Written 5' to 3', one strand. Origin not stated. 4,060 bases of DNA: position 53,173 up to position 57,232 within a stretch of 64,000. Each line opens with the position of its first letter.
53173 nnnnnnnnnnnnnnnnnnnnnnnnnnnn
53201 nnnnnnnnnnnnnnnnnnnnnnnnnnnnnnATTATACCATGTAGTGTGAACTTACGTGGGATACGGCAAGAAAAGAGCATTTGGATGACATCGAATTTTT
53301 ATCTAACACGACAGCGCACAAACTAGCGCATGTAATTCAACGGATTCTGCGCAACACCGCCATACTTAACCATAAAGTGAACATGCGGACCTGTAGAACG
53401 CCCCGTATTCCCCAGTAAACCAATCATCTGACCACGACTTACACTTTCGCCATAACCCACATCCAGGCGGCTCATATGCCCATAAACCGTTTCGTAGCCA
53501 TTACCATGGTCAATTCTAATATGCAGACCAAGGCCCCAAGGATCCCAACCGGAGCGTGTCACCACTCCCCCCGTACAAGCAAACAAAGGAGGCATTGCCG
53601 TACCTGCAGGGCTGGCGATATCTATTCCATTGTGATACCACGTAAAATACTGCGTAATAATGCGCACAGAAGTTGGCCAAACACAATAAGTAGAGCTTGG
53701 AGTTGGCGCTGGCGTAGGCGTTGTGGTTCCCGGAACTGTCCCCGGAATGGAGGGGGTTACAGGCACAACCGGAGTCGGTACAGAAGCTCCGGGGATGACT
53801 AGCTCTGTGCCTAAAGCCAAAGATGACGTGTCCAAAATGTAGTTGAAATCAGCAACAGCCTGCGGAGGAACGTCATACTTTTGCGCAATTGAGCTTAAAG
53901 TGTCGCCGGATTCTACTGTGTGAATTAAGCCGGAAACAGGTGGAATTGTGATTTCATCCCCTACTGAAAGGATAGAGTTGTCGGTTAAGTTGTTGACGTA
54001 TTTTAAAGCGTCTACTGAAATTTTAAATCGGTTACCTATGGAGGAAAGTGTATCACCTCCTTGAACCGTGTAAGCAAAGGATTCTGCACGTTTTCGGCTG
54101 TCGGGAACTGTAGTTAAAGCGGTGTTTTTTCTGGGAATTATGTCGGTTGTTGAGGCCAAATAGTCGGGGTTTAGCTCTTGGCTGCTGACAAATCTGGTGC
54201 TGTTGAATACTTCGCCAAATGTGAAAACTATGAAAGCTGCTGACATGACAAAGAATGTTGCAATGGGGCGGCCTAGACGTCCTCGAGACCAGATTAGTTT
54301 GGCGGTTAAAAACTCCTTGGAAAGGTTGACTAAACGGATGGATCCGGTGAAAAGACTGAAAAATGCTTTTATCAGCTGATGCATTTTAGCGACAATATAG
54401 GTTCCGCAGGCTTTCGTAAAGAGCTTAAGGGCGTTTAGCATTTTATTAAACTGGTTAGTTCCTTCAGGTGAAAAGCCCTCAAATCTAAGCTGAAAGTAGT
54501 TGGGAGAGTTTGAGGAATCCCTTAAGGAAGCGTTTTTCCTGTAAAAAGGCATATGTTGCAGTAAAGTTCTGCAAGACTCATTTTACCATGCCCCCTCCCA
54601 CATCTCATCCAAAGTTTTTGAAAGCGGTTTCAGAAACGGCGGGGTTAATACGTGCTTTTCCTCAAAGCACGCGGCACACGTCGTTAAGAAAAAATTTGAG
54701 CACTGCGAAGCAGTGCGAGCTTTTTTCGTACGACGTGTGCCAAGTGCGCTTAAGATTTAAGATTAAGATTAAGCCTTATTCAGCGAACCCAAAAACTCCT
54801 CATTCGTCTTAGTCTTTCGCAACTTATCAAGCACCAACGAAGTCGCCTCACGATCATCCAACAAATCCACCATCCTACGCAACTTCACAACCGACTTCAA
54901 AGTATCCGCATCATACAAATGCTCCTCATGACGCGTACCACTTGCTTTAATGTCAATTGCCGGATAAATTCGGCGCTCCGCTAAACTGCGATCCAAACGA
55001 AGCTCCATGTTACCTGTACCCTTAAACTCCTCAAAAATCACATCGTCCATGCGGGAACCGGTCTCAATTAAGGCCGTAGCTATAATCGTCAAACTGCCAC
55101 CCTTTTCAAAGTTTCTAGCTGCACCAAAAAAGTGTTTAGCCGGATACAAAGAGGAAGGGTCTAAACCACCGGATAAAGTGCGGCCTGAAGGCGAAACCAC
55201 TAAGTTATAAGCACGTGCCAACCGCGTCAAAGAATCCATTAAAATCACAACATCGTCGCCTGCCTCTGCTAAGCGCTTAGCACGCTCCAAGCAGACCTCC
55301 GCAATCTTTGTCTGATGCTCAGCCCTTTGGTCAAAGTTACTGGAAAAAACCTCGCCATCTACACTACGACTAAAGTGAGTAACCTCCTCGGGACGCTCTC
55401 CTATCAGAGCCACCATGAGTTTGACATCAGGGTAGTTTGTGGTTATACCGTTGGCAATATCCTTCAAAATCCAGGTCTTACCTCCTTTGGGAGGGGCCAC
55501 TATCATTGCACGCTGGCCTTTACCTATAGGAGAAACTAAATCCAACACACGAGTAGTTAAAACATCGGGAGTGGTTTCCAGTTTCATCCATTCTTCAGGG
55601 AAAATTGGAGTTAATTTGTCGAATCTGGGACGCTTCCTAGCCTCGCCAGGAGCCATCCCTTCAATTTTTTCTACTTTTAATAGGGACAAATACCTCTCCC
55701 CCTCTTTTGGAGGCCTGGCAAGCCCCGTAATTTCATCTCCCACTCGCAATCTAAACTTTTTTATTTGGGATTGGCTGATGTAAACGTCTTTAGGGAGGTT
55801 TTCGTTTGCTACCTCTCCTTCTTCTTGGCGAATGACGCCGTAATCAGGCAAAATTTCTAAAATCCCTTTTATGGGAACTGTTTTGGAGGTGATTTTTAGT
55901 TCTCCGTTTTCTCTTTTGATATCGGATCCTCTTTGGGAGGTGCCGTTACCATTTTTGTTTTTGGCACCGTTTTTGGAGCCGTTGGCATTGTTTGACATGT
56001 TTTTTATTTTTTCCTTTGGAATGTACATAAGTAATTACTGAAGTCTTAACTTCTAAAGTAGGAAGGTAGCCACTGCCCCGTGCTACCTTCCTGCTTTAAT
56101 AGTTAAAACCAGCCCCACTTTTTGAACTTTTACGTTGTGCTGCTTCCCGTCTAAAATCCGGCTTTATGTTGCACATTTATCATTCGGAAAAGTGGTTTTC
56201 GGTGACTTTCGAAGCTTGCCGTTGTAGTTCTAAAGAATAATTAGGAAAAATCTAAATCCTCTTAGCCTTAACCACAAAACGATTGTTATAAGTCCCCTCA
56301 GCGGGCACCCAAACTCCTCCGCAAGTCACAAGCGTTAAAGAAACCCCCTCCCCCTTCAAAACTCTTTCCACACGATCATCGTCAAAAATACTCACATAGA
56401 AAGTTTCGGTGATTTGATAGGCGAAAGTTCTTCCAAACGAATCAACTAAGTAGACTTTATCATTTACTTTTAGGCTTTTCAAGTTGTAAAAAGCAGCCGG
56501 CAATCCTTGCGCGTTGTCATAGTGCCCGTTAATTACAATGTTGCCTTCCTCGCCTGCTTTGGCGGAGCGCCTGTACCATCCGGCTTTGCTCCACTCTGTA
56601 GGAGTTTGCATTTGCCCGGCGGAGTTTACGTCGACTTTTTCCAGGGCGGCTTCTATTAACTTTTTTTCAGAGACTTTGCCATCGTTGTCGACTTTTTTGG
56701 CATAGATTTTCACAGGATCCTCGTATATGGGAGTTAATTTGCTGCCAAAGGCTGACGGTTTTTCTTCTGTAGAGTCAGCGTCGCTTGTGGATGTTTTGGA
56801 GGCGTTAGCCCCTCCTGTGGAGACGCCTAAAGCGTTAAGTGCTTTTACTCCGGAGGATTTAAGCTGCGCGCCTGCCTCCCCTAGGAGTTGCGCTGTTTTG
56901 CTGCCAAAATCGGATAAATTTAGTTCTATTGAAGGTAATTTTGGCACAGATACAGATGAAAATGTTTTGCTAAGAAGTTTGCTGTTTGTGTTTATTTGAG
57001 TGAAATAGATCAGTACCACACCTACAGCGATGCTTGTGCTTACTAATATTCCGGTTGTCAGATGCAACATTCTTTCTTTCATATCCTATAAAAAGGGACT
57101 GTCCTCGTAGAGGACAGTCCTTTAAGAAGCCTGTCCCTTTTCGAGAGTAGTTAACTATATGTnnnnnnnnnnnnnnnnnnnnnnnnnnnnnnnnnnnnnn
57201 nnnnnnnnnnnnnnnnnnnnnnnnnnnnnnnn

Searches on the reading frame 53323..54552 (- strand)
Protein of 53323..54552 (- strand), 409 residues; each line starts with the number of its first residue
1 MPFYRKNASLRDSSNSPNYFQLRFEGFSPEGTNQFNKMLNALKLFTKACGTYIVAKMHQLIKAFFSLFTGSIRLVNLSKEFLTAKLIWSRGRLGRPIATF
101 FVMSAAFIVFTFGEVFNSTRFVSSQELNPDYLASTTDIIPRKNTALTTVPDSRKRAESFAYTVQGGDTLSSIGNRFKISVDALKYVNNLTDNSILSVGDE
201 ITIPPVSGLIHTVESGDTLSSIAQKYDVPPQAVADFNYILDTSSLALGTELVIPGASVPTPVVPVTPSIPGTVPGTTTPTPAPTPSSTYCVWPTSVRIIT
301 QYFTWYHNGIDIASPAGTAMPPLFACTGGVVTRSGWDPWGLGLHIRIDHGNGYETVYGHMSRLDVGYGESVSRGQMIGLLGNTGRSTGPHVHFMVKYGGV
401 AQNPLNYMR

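Call 55: search_protein_families(library=pfam, proteins=[window:53323-54552:-], max_evalue=0.001)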
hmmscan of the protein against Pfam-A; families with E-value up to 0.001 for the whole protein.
window:53323-54552:- (409 aa): 4 families
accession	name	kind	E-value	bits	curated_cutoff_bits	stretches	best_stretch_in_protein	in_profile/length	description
PF01551.29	Peptidase_M23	-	1.4e-28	99.3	28.7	1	306-404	2-96/96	Peptidase family M23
PF01476.26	LysM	-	8.7e-25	86.9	20.9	2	161-204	1-43/43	LysM domain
PF23473.1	LysM3_LYK4_5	-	5.1e-10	39.7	29.3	1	160-194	4-38/48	LYK4/5 LysM3 domain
PF23446.1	LysM1_NFP_LYK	-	3.7e-05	24.9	36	0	167-204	16-54/60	NFP/LYK LysM1 domain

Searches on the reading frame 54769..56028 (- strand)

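Call 55: search_protein_families(library=pfam, proteins=[window:54769-56028:-], max_evalue=0.001)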
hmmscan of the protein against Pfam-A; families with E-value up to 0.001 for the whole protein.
window:54769-56028:- (419 aa): 2 families
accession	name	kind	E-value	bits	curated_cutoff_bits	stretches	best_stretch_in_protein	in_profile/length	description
PF00006.31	ATP-synt_ab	-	2.2e-28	99.8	29.5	1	159-363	2-211/213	ATP synthase alpha/beta family, nucleotide-binding domain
PF07497.18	Rho_RNA_bind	-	4.8e-22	78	27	1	54-127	2-72/73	Rho termination factor, RNA-binding domain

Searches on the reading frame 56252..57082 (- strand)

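Call 55: search_protein_families(library=pfam, proteins=[window:56252-57082:-], max_evalue=0.001)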
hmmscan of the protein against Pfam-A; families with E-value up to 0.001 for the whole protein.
window:56252-57082:- (276 aa): 1 family
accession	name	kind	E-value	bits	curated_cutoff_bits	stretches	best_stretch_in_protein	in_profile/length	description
PF04203.18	Sortase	-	2.8e-20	72.7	26.6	1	152-275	12-124/125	Sortase domain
